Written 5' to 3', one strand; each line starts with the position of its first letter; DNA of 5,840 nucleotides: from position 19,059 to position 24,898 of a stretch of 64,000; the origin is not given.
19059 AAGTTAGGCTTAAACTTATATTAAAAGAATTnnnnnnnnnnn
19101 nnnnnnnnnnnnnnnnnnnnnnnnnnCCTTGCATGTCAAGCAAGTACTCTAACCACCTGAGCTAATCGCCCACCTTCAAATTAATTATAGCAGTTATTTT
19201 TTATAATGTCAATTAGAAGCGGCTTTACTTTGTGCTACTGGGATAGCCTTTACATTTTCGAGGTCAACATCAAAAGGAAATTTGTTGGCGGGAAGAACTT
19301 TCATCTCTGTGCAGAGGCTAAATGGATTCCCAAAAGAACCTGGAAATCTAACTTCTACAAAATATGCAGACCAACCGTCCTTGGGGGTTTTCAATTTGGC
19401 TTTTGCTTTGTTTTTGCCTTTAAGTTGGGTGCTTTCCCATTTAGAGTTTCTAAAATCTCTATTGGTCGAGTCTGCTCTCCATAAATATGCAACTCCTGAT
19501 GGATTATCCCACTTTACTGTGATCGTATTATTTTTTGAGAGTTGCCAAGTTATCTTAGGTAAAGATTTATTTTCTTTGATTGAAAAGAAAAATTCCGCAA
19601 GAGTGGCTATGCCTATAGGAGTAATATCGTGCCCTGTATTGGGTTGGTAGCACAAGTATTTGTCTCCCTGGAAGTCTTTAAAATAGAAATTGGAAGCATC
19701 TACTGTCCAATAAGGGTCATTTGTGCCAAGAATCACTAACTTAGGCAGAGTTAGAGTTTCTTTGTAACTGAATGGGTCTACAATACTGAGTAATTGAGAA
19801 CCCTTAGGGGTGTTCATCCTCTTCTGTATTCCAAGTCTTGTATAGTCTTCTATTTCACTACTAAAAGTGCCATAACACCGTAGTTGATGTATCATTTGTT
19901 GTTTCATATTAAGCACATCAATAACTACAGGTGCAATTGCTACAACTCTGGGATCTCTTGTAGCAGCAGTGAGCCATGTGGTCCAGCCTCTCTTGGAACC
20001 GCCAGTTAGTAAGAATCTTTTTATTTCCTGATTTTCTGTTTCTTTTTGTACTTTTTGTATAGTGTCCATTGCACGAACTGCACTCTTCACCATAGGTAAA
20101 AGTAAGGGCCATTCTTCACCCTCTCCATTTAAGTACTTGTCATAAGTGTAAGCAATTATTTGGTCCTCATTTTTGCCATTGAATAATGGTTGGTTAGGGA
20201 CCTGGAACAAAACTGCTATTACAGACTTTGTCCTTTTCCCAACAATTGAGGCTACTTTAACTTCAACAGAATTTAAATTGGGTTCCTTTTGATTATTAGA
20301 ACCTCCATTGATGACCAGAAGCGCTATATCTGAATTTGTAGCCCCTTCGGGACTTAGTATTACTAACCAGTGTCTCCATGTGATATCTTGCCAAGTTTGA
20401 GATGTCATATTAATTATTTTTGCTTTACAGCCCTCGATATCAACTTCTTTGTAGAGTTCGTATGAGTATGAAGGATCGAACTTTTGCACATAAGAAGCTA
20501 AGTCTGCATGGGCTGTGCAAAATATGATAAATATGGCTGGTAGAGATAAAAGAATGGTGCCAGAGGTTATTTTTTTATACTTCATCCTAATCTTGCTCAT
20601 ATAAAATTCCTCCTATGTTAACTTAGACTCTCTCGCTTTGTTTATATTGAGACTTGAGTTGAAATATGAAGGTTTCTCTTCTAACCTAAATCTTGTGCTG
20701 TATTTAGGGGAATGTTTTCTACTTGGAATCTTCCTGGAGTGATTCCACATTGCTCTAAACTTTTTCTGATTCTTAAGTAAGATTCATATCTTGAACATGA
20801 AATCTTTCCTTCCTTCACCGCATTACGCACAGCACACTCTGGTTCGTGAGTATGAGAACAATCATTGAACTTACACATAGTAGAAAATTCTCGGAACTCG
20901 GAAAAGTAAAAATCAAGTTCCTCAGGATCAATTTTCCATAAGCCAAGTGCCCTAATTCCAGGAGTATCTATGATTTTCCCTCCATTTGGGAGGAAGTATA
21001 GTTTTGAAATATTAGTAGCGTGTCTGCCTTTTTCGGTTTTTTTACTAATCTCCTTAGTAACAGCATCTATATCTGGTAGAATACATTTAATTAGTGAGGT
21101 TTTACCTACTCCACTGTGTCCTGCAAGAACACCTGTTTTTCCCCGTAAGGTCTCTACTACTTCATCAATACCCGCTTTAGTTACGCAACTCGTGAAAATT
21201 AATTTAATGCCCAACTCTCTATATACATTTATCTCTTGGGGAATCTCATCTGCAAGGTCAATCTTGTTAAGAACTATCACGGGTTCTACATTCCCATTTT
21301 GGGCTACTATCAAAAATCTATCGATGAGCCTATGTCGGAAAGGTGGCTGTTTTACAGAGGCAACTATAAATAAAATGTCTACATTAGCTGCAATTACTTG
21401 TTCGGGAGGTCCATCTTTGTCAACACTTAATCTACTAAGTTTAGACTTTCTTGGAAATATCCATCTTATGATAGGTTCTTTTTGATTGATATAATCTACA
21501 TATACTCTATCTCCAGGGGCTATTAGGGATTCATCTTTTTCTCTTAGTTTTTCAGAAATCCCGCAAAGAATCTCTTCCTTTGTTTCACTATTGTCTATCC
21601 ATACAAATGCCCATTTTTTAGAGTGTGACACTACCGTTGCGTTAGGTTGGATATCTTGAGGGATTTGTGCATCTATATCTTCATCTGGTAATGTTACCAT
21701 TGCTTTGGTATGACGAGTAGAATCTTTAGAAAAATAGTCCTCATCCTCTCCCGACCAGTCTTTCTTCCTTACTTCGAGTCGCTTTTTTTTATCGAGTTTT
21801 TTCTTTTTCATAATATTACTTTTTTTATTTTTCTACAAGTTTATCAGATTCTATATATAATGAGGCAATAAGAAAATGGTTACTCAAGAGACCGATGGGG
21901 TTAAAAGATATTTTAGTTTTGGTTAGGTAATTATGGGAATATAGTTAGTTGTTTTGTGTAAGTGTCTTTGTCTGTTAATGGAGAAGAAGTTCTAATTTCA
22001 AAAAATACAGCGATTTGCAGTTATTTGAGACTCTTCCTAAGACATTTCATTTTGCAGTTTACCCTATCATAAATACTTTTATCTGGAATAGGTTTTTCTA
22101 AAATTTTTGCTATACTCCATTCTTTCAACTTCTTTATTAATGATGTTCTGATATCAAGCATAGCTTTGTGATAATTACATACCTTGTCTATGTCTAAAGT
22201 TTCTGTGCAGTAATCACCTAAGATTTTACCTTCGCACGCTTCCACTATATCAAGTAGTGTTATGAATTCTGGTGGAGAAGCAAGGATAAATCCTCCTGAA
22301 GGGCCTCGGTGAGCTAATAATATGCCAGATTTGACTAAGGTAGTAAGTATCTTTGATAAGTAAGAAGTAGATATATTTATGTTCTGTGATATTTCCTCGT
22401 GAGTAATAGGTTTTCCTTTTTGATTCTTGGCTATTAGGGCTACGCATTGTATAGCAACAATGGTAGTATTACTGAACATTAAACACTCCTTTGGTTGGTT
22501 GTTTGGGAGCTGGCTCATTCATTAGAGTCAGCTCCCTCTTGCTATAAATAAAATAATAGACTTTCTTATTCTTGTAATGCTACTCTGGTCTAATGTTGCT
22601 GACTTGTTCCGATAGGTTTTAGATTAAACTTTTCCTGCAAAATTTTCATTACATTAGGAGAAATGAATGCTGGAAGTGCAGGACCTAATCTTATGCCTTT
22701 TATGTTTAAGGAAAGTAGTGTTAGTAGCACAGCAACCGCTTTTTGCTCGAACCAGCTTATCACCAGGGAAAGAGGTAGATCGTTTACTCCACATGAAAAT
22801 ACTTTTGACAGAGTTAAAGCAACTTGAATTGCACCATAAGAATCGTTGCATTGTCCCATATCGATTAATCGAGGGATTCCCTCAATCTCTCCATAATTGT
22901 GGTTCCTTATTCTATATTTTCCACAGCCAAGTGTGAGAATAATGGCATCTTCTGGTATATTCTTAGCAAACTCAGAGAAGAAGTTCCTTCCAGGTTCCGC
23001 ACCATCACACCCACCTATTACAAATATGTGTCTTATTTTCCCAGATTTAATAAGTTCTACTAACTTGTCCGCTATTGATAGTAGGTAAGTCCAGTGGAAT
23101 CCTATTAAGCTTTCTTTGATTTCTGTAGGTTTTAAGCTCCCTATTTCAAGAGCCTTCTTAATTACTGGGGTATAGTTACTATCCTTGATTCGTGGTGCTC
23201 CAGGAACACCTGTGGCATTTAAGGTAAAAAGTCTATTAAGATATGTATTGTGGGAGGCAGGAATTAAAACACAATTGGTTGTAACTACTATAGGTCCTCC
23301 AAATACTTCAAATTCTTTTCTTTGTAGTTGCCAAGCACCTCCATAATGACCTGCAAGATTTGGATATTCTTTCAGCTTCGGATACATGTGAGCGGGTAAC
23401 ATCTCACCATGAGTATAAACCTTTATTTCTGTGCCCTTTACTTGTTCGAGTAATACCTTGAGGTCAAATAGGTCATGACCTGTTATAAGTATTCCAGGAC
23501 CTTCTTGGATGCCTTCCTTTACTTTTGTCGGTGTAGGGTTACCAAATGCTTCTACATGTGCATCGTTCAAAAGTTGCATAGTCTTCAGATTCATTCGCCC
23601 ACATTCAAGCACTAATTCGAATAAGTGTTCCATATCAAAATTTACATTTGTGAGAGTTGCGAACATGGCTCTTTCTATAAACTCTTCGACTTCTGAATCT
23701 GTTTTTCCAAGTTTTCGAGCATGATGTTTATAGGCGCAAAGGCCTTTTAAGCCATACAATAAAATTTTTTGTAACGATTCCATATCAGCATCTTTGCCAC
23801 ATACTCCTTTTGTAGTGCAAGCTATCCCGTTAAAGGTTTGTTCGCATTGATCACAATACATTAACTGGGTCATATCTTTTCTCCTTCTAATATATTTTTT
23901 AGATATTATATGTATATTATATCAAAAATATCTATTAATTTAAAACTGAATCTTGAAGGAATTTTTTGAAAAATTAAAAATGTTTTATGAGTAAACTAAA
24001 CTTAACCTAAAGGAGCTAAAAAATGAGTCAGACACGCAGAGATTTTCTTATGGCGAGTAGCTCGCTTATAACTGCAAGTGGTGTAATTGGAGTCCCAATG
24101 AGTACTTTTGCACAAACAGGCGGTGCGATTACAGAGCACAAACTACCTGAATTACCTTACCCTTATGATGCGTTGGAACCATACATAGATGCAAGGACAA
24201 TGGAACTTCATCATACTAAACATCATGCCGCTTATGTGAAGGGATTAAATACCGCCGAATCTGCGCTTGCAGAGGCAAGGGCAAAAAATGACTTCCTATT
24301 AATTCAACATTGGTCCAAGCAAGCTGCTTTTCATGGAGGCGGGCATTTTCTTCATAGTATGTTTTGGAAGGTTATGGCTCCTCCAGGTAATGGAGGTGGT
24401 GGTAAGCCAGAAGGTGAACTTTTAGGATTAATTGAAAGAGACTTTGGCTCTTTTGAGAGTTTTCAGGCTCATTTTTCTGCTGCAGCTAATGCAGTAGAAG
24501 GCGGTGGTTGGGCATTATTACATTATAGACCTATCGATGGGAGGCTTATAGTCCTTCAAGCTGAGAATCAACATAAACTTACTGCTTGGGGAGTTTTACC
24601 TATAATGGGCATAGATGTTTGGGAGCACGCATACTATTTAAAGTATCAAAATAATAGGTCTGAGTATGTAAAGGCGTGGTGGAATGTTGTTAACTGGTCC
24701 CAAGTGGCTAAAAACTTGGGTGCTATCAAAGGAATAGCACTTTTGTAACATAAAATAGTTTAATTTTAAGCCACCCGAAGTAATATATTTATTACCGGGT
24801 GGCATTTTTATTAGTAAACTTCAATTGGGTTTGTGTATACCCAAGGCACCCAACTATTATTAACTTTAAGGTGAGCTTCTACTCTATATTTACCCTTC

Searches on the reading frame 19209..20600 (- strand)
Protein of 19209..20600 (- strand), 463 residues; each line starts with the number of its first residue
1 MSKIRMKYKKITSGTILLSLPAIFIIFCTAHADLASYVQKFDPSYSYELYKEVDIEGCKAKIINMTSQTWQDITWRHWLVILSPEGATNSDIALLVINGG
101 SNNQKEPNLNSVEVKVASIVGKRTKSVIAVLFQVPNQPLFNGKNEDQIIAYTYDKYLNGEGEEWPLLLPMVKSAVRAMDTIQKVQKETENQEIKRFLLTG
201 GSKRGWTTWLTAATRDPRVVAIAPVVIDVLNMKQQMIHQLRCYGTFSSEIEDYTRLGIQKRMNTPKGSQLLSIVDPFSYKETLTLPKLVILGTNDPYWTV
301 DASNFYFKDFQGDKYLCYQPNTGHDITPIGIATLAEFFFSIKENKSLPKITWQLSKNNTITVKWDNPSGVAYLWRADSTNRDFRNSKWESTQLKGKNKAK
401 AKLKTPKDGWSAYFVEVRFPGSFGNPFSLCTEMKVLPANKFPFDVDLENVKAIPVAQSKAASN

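Call 24: search_protein_families(library=pfam, proteins=[window:19209-20600:-], max_evalue=0.000001)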
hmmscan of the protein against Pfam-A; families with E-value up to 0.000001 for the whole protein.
window:19209-20600:- (463 aa): 1 family
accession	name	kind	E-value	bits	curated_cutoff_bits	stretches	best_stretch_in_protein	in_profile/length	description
PF10142.15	PhoPQ_related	-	1.7e-112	376.2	20.3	1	34-384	1-367/367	PhoPQ-activated pathogenicity-related protein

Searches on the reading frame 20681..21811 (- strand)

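Call 24: search_protein_families(library=pfam, proteins=[window:20681-21811:-], max_evalue=0.000001)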
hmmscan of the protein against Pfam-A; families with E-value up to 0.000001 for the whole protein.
window:20681-21811:- (376 aa): 1 family
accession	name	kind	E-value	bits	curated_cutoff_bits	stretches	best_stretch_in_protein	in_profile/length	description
PF03193.22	RsgA_GTPase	-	2.5e-52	177.7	30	1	118-292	1-174/174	RsgA GTPase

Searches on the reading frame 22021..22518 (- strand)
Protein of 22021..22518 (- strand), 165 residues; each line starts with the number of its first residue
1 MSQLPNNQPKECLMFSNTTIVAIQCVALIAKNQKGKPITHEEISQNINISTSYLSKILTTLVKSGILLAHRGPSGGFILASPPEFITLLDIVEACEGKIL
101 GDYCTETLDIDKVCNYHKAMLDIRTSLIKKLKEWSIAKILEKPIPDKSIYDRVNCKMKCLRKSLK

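Call 24: search_protein_families(library=pfam, proteins=[window:22021-22518:-], max_evalue=0.000001)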
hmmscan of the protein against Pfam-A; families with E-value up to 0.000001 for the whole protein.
window:22021-22518:- (165 aa): 1 family
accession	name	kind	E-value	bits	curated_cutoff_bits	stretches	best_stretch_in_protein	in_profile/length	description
PF02082.26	Rrf2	-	2.1e-27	96.3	30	1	16-141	2-131/132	Iron-dependent Transcriptional regulator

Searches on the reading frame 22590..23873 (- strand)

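Call 24: search_protein_families(library=pfam, proteins=[window:22590-23873:-], max_evalue=0.000001)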
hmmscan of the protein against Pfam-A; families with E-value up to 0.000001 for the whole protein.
window:22590-23873:- (427 aa): 1 family
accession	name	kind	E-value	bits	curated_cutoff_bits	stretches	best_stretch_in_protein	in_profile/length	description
PF03063.25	Prismane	-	1.1e-129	433.9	27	2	82-424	159-508/513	Prismane/CO dehydrogenase family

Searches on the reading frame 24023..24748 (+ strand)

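Call 24: search_protein_families(library=pfam, proteins=[window:24023-24748:+], max_evalue=0.000001)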
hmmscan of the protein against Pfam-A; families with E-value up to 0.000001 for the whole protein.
window:24023-24748:+ (241 aa): 2 families
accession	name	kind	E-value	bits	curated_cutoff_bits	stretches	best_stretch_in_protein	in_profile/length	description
PF02777.23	Sod_Fe_C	-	5.1e-37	126.5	20.9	1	129-231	1-102/102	Iron/manganese superoxide dismutases, C-terminal domain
PF00081.27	Sod_Fe_N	-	1.2e-30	106.2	27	1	38-119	1-82/82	Iron/manganese superoxide dismutases, alpha-hairpin domain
